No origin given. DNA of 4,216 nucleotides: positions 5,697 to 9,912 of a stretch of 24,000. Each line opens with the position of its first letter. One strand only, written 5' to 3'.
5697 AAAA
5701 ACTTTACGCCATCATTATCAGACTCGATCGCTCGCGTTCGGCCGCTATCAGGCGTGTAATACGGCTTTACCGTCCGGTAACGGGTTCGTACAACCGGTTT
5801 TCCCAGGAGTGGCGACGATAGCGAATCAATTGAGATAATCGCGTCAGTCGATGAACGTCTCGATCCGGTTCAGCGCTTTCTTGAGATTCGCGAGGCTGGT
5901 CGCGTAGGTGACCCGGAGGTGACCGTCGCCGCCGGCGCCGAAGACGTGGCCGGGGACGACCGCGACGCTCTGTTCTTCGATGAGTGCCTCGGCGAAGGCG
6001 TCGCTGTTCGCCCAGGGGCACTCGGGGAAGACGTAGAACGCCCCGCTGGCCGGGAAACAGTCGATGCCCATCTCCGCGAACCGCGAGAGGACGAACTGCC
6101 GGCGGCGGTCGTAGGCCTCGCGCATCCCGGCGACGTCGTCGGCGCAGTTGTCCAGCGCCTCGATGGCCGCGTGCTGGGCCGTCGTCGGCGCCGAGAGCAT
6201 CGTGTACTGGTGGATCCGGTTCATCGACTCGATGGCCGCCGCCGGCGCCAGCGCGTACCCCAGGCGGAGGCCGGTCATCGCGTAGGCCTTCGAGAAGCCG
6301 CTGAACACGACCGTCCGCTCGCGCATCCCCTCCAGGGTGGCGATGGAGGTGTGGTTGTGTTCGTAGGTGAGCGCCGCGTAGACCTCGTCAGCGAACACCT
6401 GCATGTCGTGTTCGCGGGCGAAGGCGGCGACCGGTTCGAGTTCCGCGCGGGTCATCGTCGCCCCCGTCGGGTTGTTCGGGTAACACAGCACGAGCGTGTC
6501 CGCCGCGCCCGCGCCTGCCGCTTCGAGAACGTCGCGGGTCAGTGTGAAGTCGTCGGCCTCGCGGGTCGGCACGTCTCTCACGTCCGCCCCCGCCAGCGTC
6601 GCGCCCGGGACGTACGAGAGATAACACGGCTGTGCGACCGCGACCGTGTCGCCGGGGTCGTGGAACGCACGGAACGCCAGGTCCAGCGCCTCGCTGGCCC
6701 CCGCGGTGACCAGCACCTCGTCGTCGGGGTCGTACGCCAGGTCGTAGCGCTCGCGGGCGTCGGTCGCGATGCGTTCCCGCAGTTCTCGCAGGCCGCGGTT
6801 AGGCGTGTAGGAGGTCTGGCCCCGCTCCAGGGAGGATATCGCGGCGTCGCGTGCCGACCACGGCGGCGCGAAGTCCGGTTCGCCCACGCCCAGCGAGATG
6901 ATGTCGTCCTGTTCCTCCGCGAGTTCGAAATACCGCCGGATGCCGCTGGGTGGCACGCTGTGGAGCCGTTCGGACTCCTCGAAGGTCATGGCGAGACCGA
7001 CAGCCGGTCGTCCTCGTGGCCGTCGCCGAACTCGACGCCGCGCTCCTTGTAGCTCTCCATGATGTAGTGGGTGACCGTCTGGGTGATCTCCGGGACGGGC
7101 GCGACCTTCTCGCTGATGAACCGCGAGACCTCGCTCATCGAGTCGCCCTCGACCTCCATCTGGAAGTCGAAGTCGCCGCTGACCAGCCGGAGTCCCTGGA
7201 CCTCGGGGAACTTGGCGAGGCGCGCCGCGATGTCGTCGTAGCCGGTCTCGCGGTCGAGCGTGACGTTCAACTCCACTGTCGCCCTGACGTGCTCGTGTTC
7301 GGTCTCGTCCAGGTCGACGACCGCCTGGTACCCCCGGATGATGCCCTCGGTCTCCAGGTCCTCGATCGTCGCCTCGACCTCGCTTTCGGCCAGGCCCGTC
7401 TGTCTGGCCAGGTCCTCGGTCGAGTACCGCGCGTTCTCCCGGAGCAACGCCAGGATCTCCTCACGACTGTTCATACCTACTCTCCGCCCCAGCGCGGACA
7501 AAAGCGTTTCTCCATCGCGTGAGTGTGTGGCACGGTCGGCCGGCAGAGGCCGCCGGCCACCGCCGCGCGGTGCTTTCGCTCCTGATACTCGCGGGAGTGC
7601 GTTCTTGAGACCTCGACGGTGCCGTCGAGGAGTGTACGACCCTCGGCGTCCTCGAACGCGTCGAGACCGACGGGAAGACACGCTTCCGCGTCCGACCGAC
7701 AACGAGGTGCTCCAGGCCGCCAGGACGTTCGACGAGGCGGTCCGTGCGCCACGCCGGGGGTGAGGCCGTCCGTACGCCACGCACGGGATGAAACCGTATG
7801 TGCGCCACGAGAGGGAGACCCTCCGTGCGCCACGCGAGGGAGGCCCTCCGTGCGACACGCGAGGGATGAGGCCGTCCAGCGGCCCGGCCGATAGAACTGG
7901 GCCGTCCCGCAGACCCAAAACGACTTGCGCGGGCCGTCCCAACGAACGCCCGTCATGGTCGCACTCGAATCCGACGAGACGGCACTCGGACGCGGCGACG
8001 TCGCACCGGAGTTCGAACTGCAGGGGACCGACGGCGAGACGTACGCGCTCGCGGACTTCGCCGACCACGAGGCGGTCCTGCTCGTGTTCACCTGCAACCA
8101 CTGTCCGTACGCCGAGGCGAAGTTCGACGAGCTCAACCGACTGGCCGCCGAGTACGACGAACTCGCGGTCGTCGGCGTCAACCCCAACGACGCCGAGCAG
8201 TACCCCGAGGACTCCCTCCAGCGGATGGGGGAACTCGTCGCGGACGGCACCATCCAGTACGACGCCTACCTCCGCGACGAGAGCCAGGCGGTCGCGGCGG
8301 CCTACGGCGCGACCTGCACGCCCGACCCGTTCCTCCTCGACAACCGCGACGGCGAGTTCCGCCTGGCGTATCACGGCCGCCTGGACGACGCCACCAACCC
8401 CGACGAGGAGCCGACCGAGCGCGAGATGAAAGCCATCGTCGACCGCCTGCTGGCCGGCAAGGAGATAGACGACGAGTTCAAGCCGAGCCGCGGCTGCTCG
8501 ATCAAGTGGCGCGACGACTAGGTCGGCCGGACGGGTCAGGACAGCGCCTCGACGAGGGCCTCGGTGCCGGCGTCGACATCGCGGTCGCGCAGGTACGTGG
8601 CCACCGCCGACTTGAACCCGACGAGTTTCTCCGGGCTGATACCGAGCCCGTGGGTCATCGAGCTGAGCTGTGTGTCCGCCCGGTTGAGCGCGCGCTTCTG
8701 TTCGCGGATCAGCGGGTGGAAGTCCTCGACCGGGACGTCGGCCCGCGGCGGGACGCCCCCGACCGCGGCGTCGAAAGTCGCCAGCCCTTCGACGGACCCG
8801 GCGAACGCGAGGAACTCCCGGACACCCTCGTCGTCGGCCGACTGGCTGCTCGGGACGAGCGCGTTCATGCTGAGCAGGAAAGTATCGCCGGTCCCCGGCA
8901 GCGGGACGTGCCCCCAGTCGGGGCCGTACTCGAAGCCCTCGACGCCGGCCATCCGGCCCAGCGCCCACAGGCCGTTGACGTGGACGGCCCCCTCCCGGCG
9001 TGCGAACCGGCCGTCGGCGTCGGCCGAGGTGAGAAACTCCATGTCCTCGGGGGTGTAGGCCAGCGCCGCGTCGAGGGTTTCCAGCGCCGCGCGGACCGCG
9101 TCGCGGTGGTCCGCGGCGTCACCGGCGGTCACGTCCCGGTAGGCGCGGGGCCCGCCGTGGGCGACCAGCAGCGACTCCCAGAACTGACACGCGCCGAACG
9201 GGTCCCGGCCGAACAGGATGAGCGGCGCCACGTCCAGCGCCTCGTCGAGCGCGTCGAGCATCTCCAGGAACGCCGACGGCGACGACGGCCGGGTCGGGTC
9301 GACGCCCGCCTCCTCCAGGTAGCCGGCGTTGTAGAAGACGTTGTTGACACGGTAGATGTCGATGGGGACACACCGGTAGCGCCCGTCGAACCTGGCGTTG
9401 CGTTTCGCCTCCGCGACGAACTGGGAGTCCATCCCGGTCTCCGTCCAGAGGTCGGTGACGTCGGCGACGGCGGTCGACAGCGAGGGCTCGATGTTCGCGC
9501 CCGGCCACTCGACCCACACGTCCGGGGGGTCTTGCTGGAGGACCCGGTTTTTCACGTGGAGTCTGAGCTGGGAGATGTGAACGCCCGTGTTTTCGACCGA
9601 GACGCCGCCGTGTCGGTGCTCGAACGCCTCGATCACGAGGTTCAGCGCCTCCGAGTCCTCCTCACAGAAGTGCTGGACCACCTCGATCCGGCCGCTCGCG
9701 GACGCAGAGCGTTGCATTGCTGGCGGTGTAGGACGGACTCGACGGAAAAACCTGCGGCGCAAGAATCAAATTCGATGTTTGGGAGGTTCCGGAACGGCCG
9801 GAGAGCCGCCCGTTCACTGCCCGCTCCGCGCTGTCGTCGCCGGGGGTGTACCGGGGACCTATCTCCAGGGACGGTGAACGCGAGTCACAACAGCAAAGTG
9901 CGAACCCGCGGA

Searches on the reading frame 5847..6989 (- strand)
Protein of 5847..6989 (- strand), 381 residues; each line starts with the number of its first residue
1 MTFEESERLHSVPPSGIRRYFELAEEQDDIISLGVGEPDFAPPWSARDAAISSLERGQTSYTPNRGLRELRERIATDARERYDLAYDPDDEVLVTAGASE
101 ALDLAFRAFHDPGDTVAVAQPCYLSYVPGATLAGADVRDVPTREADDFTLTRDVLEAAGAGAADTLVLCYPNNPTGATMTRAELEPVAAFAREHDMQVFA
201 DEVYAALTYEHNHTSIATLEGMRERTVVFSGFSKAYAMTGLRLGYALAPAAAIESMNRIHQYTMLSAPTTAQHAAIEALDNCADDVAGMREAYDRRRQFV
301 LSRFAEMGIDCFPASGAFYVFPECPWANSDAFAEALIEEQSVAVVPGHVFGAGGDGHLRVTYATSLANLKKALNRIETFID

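Call 14: search_protein_families(library=pfam, proteins=[window:5847-6989:-], max_evalue=0.001)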
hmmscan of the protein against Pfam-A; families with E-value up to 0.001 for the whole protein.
window:5847-6989:- (381 aa): 1 family
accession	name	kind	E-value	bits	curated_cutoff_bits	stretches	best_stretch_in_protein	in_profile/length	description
PF00155.27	Aminotran_1_2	-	4.2e-74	250.3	19.7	1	29-376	2-361/361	Aminotransferase class I and II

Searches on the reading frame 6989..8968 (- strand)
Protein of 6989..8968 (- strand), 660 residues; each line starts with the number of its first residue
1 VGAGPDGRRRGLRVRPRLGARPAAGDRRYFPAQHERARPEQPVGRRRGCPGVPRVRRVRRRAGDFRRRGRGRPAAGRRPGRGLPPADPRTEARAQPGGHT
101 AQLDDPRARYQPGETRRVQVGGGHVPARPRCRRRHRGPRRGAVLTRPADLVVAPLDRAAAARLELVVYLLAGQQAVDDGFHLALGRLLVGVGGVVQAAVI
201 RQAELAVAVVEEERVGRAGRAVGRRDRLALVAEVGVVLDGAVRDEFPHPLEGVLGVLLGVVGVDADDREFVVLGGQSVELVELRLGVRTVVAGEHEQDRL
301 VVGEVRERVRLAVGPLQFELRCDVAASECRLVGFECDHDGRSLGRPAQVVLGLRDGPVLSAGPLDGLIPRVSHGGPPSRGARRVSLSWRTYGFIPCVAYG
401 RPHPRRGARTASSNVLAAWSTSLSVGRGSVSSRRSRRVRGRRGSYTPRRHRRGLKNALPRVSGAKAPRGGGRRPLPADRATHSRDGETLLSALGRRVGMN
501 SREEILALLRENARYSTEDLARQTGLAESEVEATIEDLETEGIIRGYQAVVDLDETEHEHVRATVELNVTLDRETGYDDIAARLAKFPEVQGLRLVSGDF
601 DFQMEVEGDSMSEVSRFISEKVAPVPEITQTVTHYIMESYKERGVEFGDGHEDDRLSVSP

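Call 15: search_protein_families(library=pfam, proteins=[window:6989-8968:-], max_evalue=0.001)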
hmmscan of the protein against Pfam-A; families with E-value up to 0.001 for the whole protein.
window:6989-8968:- (660 aa): 4 families
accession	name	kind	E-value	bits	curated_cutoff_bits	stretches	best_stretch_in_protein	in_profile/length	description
PF01037.27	AsnC_trans_reg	-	4.2e-15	55.8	25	1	568-638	2-72/73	Lrp/AsnC ligand binding domain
PF13412.12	HTH_24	-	1.1e-07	31.8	21.9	1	503-545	6-48/48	Winged helix-turn-helix DNA-binding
PF13404.12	HTH_AsnC-type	-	1.5e-07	31.5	27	1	504-539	7-42/42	AsnC-type helix-turn-helix domain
PF22482.2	AsnC_trans_reg_3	-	0.00024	21.6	24.4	1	564-642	10-88/95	PF0864 C-terminal dimeric alpha+beta barrel domain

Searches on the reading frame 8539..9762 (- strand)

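Call 14: search_protein_families(library=pfam, proteins=[window:8539-9762:-], max_evalue=0.001)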
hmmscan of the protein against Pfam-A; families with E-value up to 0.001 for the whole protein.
window:8539-9762:- (408 aa): 2 families
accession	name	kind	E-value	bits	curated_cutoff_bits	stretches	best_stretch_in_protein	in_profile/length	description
PF13416.11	SBP_bac_8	-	4.3e-16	60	27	1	44-344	3-266/279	Bacterial extracellular solute-binding protein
PF01547.30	SBP_bac_1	-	5.9e-13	49.9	26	1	38-326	8-305/307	Bacterial extracellular solute-binding protein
